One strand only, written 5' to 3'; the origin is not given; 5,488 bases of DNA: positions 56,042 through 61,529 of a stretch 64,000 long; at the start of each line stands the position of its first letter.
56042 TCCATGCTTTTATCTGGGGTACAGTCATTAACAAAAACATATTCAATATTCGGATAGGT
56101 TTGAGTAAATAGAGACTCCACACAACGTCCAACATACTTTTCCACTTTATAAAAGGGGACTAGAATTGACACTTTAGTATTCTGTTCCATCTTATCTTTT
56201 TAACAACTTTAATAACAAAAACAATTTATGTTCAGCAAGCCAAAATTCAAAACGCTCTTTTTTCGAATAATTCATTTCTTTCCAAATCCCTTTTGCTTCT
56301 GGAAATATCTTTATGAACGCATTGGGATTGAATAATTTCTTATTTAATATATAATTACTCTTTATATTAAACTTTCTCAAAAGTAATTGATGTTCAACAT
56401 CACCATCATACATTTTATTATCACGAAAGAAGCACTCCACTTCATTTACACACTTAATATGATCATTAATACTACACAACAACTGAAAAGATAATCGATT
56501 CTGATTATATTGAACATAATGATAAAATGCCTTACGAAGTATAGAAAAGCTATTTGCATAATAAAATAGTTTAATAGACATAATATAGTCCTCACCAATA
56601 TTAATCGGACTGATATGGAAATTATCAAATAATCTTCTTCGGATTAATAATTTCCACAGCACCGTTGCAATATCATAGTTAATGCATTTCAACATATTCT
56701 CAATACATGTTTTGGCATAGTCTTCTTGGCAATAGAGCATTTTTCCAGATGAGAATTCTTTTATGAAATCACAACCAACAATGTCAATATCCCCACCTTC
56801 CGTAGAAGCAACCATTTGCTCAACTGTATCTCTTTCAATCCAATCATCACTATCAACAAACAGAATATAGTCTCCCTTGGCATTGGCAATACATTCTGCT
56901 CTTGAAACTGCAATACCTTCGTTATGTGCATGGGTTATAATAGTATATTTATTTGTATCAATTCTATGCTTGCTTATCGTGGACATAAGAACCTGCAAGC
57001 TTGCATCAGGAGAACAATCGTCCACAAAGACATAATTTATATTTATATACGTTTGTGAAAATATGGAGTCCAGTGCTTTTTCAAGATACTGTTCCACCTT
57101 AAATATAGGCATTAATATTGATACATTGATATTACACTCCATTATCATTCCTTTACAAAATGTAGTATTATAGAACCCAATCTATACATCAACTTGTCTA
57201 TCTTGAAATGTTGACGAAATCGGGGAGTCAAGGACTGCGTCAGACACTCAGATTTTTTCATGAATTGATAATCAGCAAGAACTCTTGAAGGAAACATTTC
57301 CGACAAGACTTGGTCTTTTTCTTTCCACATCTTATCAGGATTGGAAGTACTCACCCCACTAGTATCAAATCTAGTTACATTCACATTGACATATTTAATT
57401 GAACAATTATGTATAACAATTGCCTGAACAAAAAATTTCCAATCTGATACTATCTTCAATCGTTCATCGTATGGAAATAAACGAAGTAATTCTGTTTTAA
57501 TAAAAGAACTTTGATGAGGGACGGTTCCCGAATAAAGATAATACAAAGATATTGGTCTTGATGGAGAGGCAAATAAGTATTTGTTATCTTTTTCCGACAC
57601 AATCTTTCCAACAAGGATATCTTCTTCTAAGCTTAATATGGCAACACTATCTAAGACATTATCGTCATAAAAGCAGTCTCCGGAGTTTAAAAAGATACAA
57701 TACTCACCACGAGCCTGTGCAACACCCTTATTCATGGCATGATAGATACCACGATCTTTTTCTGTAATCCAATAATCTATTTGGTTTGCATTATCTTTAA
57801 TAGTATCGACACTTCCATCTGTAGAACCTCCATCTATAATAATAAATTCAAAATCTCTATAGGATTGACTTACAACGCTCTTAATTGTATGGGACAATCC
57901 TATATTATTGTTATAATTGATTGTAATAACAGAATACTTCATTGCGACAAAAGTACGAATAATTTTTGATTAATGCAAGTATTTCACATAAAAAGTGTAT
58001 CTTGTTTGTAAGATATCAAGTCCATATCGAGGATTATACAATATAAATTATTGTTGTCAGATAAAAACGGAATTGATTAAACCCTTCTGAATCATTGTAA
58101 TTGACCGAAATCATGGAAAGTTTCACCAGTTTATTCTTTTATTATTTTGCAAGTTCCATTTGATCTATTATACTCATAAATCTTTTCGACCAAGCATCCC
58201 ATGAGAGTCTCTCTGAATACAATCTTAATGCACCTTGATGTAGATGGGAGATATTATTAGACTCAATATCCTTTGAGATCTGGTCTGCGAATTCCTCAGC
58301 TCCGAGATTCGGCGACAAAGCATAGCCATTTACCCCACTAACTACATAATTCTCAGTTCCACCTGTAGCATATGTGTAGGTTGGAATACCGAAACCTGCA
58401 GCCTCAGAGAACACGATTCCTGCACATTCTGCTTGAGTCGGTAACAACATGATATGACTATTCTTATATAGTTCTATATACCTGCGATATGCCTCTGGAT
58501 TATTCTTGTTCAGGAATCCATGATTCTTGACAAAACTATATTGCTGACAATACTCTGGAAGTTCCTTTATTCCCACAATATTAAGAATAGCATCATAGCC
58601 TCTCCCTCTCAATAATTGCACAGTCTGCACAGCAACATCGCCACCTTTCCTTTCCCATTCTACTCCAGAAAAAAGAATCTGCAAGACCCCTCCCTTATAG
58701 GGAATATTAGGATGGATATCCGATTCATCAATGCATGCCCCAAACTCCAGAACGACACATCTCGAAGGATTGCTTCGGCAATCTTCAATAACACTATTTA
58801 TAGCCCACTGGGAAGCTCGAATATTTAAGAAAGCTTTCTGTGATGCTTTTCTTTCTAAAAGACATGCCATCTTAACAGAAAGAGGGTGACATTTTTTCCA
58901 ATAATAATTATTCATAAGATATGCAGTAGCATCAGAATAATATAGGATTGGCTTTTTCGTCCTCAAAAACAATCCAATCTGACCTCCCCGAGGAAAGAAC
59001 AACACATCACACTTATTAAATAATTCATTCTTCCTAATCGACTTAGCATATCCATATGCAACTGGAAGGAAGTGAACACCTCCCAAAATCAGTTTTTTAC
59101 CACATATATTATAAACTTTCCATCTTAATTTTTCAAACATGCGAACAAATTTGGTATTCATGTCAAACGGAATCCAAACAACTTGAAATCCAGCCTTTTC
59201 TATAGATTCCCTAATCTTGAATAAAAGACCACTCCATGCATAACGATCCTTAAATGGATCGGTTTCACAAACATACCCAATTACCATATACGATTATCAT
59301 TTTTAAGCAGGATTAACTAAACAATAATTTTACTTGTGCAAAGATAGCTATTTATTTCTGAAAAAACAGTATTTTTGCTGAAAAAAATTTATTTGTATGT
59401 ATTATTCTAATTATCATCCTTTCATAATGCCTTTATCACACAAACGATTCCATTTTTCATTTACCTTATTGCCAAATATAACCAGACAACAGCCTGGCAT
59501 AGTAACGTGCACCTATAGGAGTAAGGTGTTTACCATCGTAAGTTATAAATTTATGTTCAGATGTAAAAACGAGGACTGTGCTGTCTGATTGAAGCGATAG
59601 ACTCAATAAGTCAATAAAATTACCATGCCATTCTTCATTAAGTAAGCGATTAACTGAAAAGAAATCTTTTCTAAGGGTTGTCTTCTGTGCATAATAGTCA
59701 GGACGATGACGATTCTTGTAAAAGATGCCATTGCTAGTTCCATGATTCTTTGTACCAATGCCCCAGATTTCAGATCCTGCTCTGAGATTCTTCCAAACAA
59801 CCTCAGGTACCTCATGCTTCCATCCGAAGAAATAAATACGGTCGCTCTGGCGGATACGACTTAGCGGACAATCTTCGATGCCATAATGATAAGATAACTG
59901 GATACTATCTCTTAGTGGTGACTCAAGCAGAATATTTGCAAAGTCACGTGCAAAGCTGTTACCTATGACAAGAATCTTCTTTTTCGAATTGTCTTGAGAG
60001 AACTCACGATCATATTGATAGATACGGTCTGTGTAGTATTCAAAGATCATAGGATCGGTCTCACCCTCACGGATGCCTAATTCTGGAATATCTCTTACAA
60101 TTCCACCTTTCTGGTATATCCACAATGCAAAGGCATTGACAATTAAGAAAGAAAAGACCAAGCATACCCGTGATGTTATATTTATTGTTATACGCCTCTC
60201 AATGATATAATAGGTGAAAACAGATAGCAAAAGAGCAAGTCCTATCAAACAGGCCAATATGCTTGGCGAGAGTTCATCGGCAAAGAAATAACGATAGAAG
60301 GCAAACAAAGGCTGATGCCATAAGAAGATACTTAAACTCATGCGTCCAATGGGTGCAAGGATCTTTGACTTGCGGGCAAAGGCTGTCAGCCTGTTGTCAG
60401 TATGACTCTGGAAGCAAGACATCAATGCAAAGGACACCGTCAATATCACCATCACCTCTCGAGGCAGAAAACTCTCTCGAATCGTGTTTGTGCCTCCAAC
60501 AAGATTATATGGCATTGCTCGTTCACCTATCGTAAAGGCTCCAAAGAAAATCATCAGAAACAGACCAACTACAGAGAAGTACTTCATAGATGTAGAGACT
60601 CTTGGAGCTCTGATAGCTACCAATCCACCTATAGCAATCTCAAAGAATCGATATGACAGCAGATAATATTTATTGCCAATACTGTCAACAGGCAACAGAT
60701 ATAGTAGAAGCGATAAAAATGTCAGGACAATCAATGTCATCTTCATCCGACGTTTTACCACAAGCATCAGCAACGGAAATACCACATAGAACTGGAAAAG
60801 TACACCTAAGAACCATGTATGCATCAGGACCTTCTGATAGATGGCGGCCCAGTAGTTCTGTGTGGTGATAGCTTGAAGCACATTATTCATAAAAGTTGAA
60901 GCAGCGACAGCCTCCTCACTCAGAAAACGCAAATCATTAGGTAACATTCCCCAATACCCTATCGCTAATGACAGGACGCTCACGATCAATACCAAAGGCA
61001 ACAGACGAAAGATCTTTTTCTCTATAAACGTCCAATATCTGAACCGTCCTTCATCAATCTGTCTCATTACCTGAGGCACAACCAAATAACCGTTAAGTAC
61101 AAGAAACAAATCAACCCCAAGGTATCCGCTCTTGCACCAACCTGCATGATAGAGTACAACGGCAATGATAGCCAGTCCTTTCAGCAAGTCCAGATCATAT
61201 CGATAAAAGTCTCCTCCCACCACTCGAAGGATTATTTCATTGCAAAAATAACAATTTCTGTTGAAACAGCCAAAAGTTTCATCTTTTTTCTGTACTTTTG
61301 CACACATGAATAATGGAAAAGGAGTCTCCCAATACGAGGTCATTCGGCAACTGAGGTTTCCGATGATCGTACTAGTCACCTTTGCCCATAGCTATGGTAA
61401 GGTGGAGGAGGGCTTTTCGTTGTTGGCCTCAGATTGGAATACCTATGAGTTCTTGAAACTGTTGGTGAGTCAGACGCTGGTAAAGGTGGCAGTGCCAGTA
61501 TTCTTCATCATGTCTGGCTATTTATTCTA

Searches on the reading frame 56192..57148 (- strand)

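Call 3: search_protein_families(library=pfam, proteins=[window:56192-57148:-], max_evalue=0.01)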
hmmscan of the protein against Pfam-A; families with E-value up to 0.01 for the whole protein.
window:56192-57148:- (318 aa): 3 families
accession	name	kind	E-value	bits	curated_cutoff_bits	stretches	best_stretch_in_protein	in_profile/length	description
PF00535.33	Glycos_transf_2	-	9.8e-27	94.4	23.3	1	10-134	1-121/168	Glycosyl transferase family 2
PF10111.15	Glyco_tranf_2_2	-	6e-08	32.9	27.3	1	20-114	13-104/276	Glycosyltransferase like family 2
PF13641.12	Glyco_tranf_2_3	-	5.4e-07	30.3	27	1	9-192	3-192/230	Glycosyltransferase like family 2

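Call 4: search_protein_families(library=ncbifam, proteins=[window:56192-57148:-], max_evalue=0.01)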
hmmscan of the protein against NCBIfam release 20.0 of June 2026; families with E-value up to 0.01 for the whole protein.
window:56192-57148:- (318 aa): 20 families
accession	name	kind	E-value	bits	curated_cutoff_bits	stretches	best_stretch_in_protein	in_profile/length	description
NF007482.0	PRK10073.1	equivalog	7.2e-18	64.7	423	1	5-127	4-121/334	glycosyltransferase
NF047683.1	TeichurnBiosyTuaG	equivalog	2.5e-17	63.4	400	1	6-114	5-109/252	teichuronic acid biosynthesis protein TuaG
NF053739.1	GlytfEpsEBac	equivalog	1.3e-14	53.9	450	1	8-129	2-121/265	glycosyltransferase EpsE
TIGR03937.1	PgaC_IcaA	equivalog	1.1e-11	44.4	422.3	1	8-115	46-149/407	poly-beta-1,6-N-acetyl-D-glucosamine synthase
NF050050.1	ProtGlycPglI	equivalog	1.4e-11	44.3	500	1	8-175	3-171/306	GalNAc(5)-diNAcBac-PP-undecaprenol beta-1,3-glucosyltransferase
NF041394.1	GtaseAglG_Halo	equivalog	1.7e-11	44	440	1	8-144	2-135/304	glucosyl-dolichyl phosphate glucuronosyltransferase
TIGR04017.1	WcaA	equivalog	2e-10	40.8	495.75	1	8-104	6-99/279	colanic acid biosynthesis glycosyltransferase WcaA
NF007453.0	PRK10018.1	equivalog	2.1e-10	40.8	382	1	5-104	4-100/280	colanic acid biosynthesis glycosyltransferase WcaA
TIGR03111.1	glyc2_xrt_Gpos1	hypoth_equivalog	1.9e-09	36.9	363.95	1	8-118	50-158/439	TIGR03111 family XrtG-associated glycosyltransferase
TIGR04242.1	nodulat_NodC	equivalog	4.5e-09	35.7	550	1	8-119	49-159/395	chitooligosaccharide synthase NodC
NF041875.1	EPS_EpsD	equivalog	5.1e-08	32.7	370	1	9-112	1-100/325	exopolysaccharide biosynthesis glycosyltransferase EpsD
NF038302.1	EPS_HpsE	equivalog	8.8e-08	31.5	300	1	7-113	1-108/307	hormogonium polysaccharide biosynthesis glycosyltransferase HpsE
TIGR03965.1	mycofact_glyco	equivalog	9.3e-07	28.1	280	1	8-125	75-188/467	mycofactocin biosynthesis glycosyltransferase MftF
TIGR03472.1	HpnI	equivalog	2.6e-06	26.5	310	1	8-126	42-161/373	bacteriohopanetetrol glucosamine biosynthesis glycosyltransferase HpnI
NF038299.1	EPS_HpsN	equivalog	2.7e-06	26.6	425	1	8-113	2-103/317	hormogonium polysaccharide biosynthesis glycosyltransferase HpsN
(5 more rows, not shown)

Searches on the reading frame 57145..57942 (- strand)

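Call 3: search_protein_families(library=pfam, proteins=[window:57145-57942:-], max_evalue=0.01)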
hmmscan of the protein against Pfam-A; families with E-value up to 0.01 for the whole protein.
window:57145-57942:- (265 aa): 2 families
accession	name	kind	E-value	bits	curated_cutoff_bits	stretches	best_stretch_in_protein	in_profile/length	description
PF00535.33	Glycos_transf_2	-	2.6e-21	76.7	23.3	1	4-135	1-132/168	Glycosyl transferase family 2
PF10111.15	Glyco_tranf_2_2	-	2.7e-08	34.1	27.3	1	18-101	17-103/276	Glycosyltransferase like family 2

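Call 4: search_protein_families(library=ncbifam, proteins=[window:57145-57942:-], max_evalue=0.01)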
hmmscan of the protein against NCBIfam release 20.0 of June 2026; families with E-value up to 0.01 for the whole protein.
window:57145-57942:- (265 aa): 18 families
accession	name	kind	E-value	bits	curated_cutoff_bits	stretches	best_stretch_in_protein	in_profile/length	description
TIGR04009.1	wcaE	equivalog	2.3e-31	109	369.2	1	2-213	2-216/248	colanic acid biosynthesis glycosyltransferase WcaE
NF047683.1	TeichurnBiosyTuaG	equivalog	5.8e-16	58.9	400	1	4-96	9-104/252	teichuronic acid biosynthesis protein TuaG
NF007482.0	PRK10073.1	equivalog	1.4e-14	53.8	423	1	2-94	7-101/334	glycosyltransferase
TIGR03937.1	PgaC_IcaA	equivalog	1.4e-10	40.8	422.3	1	4-98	48-144/407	poly-beta-1,6-N-acetyl-D-glucosamine synthase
NF050050.1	ProtGlycPglI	equivalog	2.6e-10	40.2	500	1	2-97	3-102/306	GalNAc(5)-diNAcBac-PP-undecaprenol beta-1,3-glucosyltransferase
NF041875.1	EPS_EpsD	equivalog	1.5e-09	37.8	370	1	4-121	2-123/325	exopolysaccharide biosynthesis glycosyltransferase EpsD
NF053739.1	GlytfEpsEBac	equivalog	1.6e-09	37.1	450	1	2-102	2-106/265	glycosyltransferase EpsE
TIGR04283.1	glyco_like_mftF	equivalog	1.8e-09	37.5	182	1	4-103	2-96/221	TIGR04283 family arsenosugar biosynthesis glycosyltransferase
TIGR03111.1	glyc2_xrt_Gpos1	hypoth_equivalog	4.7e-06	25.7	363.95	1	6-118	54-173/439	TIGR03111 family XrtG-associated glycosyltransferase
NF038299.1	EPS_HpsN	equivalog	2.1e-05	23.7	425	1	3-87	3-90/317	hormogonium polysaccharide biosynthesis glycosyltransferase HpsN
NF041394.1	GtaseAglG_Halo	equivalog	2.3e-05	23.8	440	1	1-107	1-111/304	glucosyl-dolichyl phosphate glucuronosyltransferase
NF007453.0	PRK10018.1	equivalog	5.1e-05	23.1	382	1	16-171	21-186/280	colanic acid biosynthesis glycosyltransferase WcaA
NF038302.1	EPS_HpsE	equivalog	5.6e-05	22.3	300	1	3-94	3-102/307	hormogonium polysaccharide biosynthesis glycosyltransferase HpsE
TIGR04017.1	WcaA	equivalog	0.00019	21.1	495.75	1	16-176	20-190/279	colanic acid biosynthesis glycosyltransferase WcaA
TIGR03965.1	mycofact_glyco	equivalog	0.00083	18.3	280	1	10-99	83-174/467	mycofactocin biosynthesis glycosyltransferase MftF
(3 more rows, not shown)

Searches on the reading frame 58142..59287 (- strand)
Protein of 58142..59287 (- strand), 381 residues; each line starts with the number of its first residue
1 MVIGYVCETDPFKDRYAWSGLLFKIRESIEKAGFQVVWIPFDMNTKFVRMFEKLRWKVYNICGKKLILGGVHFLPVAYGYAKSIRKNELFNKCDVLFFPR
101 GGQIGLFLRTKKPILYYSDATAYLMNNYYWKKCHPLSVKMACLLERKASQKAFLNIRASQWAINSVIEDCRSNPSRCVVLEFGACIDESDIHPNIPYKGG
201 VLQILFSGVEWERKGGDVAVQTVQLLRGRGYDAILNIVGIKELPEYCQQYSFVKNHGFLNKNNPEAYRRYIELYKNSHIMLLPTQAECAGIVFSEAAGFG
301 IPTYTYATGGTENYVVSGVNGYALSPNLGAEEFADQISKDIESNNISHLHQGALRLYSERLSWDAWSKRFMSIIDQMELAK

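Call 3: search_protein_families(library=pfam, proteins=[window:58142-59287:-], max_evalue=0.01)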
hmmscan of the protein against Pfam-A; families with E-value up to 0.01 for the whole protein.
window:58142-59287:- (381 aa): 3 families
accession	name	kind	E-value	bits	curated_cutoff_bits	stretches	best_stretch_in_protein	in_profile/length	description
PF00534.26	Glycos_transf_1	-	8.3e-17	61.7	26.4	1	198-344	12-159/172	Glycosyl transferases group 1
PF13692.12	Glyco_trans_1_4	-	5.2e-12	46.7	27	1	204-339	4-138/142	Glycosyl transferases group 1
PF20706.3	GT4-conflict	-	0.00015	21.3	26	1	172-310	167-315/385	Family 4 Glycosyltransferase in conflict systems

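Call 4: search_protein_families(library=ncbifam, proteins=[window:58142-59287:-], max_evalue=0.01)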
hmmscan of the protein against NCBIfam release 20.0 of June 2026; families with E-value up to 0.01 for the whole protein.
window:58142-59287:- (381 aa): 8 families
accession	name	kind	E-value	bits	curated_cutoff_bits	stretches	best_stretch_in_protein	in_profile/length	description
NF041876.1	EPS_EpsE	equivalog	5.2e-08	32.5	400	1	195-343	208-361/389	exopolysaccharide biosynthesis GT4 family glycosyltransferase EpsE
NF012028.0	PRK15484.1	subfamily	1.6e-06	27.4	618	1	271-375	271-376/380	lipopolysaccharide N-acetylglucosaminyltransferase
TIGR03449.1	mycothiol_MshA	equivalog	3.9e-06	26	462.5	1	262-372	289-398/406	D-inositol-3-phosphate glycosyltransferase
TIGR02470.1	sucr_synth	equivalog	3.1e-05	22.3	810.4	1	261-373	631-744/784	sucrose synthase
TIGR03999.1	thiol_BshA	equivalog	6.1e-05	22.1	273.7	1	269-342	265-337/375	N-acetyl-alpha-D-glucosaminyl L-malate synthase BshA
TIGR03088.1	stp2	hypoth_equivalog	0.00019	20.6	409.05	1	272-376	268-372/374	TIGR03088 family PEP-CTERM/XrtA system glycosyltransferase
TIGR02149.1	glgA_Coryne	subfamily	0.00095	18.4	302.4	1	271-369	278-382/391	glycogen synthase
NF007396.0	PRK09922.1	equivalog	0.0098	14.8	385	0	275-345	258-328/361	lipopolysaccharide 1,6-galactosyltransferase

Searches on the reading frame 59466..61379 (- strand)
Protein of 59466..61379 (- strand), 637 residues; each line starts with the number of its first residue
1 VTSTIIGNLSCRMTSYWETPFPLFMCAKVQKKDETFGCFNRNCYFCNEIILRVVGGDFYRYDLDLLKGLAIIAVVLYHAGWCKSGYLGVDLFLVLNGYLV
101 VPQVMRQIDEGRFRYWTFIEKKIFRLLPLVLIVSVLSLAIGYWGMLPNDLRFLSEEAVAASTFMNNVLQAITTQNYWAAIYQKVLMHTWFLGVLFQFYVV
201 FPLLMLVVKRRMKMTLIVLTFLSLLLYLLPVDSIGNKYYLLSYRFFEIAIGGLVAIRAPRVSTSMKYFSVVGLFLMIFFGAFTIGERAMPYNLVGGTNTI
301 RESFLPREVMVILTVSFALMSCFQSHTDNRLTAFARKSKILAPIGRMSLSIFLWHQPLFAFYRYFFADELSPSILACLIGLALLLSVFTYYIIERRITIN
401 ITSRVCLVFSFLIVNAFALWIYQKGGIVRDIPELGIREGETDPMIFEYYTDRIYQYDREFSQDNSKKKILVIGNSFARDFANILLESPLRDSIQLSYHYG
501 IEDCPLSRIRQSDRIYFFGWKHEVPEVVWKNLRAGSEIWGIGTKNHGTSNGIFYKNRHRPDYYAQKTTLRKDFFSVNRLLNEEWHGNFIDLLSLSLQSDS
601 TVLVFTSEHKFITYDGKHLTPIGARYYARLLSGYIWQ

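Call 23: search_protein_families(library=pfam, proteins=[window:59466-61379:-], max_evalue=0.0001)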
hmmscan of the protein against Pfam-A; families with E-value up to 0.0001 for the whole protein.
window:59466-61379:- (637 aa): 2 families
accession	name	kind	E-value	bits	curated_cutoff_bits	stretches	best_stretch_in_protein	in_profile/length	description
PF01757.29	Acyl_transf_3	-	6.5e-33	114.6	31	1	61-390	2-325/326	Acyltransferase domain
PF19040.6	SGNH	-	7.9e-05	22.9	27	0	460-506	16-62/248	SGNH domain (fused to AT3 domains)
